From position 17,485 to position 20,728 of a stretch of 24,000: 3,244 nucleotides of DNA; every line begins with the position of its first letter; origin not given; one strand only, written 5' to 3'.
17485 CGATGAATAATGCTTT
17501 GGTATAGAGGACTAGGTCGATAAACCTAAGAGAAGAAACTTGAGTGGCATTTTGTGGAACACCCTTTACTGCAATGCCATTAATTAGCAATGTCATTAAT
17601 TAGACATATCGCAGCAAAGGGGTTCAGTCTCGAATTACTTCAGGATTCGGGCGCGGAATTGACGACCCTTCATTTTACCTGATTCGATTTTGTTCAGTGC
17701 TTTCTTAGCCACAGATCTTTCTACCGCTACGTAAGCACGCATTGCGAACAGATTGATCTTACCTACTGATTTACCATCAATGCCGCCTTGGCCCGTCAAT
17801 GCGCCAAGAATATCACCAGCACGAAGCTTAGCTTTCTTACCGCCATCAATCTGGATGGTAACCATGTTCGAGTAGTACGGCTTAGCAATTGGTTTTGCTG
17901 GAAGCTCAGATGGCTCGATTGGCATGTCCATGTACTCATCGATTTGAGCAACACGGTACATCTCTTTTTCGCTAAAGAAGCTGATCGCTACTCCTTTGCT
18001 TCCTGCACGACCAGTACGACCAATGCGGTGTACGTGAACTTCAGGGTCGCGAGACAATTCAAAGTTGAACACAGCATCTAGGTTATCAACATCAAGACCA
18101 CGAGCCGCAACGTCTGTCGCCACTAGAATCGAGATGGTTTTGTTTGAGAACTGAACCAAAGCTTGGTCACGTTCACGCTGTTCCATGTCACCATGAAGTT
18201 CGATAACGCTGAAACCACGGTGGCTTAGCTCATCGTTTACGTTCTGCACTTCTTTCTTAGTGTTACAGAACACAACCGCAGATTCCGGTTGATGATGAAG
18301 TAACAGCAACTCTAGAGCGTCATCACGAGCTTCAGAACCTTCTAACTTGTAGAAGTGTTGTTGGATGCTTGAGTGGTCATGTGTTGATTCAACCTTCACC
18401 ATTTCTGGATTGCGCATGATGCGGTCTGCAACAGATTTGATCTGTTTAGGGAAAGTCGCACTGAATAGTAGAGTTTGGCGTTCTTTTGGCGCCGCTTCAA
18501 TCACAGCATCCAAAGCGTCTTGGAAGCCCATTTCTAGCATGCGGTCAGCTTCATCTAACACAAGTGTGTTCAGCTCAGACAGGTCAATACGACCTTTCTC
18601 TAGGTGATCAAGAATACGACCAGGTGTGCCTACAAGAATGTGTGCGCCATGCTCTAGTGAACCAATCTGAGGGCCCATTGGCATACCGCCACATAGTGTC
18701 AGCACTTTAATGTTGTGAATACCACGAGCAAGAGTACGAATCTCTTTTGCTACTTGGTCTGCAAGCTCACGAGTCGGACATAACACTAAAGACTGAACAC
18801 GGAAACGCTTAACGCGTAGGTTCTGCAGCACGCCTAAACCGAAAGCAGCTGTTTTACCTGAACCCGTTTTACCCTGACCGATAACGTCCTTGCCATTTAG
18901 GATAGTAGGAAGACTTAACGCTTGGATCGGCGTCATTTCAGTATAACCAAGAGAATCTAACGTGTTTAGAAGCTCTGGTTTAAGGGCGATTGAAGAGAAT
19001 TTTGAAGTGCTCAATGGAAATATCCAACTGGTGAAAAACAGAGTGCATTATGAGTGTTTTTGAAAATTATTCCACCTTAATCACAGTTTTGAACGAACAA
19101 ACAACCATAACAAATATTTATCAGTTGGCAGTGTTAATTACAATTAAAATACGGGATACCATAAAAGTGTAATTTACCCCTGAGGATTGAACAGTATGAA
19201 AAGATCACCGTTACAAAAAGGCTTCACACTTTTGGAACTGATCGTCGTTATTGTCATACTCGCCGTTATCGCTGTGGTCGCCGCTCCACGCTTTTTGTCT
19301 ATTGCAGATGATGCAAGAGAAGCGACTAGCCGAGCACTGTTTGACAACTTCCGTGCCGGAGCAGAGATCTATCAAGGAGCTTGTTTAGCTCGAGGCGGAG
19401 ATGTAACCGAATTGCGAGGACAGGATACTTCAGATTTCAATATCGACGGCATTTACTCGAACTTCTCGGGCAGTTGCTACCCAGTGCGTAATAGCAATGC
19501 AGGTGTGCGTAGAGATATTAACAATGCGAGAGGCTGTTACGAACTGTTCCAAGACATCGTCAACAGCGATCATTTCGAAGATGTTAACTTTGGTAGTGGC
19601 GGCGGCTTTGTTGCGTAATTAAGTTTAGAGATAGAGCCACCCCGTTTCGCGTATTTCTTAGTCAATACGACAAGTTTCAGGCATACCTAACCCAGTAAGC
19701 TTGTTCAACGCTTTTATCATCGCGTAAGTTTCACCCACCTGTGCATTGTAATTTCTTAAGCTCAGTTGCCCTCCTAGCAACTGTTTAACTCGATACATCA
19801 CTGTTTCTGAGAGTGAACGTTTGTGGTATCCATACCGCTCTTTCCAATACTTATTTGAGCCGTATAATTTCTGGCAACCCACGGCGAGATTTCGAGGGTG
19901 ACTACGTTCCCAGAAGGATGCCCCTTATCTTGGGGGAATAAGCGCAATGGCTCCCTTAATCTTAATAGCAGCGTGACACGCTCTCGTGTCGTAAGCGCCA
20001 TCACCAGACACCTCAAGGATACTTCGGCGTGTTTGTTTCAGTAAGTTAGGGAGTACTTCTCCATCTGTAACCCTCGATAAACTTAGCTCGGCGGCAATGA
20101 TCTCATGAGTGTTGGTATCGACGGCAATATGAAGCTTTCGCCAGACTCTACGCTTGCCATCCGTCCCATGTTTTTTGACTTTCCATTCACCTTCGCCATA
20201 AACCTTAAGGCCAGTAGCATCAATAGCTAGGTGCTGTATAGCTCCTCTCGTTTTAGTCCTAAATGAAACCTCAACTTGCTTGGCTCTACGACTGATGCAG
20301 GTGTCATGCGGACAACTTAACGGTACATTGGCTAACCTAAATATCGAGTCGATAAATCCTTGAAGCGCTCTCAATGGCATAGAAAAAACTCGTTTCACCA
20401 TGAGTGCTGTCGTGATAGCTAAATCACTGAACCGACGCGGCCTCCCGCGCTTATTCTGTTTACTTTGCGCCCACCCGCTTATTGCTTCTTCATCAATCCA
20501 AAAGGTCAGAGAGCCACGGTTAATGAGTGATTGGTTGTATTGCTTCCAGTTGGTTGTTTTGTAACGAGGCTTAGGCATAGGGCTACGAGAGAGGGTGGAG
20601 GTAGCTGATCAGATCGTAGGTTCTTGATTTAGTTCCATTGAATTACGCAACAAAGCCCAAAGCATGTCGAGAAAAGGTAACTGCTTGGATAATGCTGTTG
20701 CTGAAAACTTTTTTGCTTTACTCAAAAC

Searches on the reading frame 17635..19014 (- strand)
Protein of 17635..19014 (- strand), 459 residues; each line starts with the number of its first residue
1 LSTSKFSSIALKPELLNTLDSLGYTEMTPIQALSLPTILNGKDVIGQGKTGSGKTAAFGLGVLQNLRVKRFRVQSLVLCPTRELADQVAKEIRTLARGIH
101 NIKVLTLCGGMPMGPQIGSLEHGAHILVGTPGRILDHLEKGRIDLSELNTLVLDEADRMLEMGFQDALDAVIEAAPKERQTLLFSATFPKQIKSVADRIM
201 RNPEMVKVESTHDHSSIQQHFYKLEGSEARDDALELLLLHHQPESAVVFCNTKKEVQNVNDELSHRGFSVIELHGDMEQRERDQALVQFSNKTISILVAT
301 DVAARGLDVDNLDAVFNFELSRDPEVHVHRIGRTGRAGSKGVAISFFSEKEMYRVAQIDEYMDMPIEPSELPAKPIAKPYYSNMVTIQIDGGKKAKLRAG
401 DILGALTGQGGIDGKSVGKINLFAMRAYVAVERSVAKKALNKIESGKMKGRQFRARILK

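Call 76: search_protein_families(library=ncbifam, proteins=[window:17635-19014:-], max_evalue=0.00001)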
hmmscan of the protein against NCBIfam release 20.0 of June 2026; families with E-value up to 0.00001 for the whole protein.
window:17635-19014:- (459 aa): 36 families (the best 25 are shown)
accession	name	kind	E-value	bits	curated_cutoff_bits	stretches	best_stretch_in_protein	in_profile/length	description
NF008744.0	PRK11776.1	equivalog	9.3e-227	753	524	1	2-459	2-460/460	ATP-dependent RNA helicase DbpA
NF053631.1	RNA_helic_CshA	equivalog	1.6e-126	422.7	646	1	6-374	1-368/434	degradosome RNA helicase CshA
NF008642.0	PRK11634.1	equivalog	1.4e-101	340.8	989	1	5-373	7-375/628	DEAD/DEAH family ATP-dependent RNA helicase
NF053636.1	DDHlcsCsdAPsy1082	equivalog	3.7e-101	339.2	890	1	6-421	5-424/512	DEAD/DEAH box helicase CsdA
NF008394.0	PRK11192.1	equivalog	5.5e-100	335.2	507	1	4-367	3-371/441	ATP-dependent RNA helicase SrmB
NF053711.1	RNA_heli_RhlE1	exception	4.1e-94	315.8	750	1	6-363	3-364/434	RNA helicase RhlE1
NF053710.1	RNA_heli_RhlE2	exception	9.8e-88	295.1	925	1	6-352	3-358/635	RNA helicase RhlE2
NF002340.1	PRK01297.1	equivalog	3.4e-87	292.7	564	1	4-362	1-368/372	ATP-dependent RNA helicase RhlB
NF003419.0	PRK04837.1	equivalog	1.8e-86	290.5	588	1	1-370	6-383/424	ATP-dependent RNA helicase RhlB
NF007882.0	PRK10590.1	equivalog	8.8e-86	288.6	743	1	6-362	3-364/456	ATP-dependent RNA helicase RhlE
NF003390.0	PRK04537.1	equivalog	5.1e-72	243.7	732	1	5-368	10-382/572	ATP-dependent RNA helicase RhlB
NF010337.0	PRK13766.1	equivalog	4.9e-21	74.5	610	2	197-342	325-473/781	Hef nuclease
TIGR00614.1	recQ_fam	subfamily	1.4e-19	70.2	219.8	1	185-357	169-340/470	RecQ family ATP-dependent DNA helicase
TIGR01389.1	recQ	equivalog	1.8e-19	69.6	640.2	1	22-356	9-337/591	DNA helicase RecQ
NF008279.0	PRK11057.1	equivalog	2.3e-14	52.8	1015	1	236-355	229-348/608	ATP-dependent DNA helicase RecQ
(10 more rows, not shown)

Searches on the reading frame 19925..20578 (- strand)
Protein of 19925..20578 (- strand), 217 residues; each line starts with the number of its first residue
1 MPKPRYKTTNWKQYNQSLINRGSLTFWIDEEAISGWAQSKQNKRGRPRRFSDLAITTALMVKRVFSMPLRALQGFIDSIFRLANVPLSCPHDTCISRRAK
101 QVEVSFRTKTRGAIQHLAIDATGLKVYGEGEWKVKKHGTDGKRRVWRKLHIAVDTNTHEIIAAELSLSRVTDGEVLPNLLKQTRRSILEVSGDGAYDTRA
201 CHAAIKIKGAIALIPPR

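Call 76: search_protein_families(library=ncbifam, proteins=[window:19925-20578:-], max_evalue=0.00001)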
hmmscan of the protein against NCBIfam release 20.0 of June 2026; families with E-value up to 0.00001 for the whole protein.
window:19925-20578:- (217 aa): 3 families
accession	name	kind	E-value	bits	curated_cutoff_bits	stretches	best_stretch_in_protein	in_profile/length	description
NF033579.1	transpos_IS5_2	equivalog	9.7e-82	274.7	140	1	9-217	1-212/289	IS5 family transposase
NF033551.1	transpos_IS1182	equivalog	1.8e-08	33.7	270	1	133-217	255-342/488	IS1182 family transposase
NF033580.1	transpos_IS5_3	equivalog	1.4e-07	31.3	110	1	111-217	86-202/258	IS5 family transposase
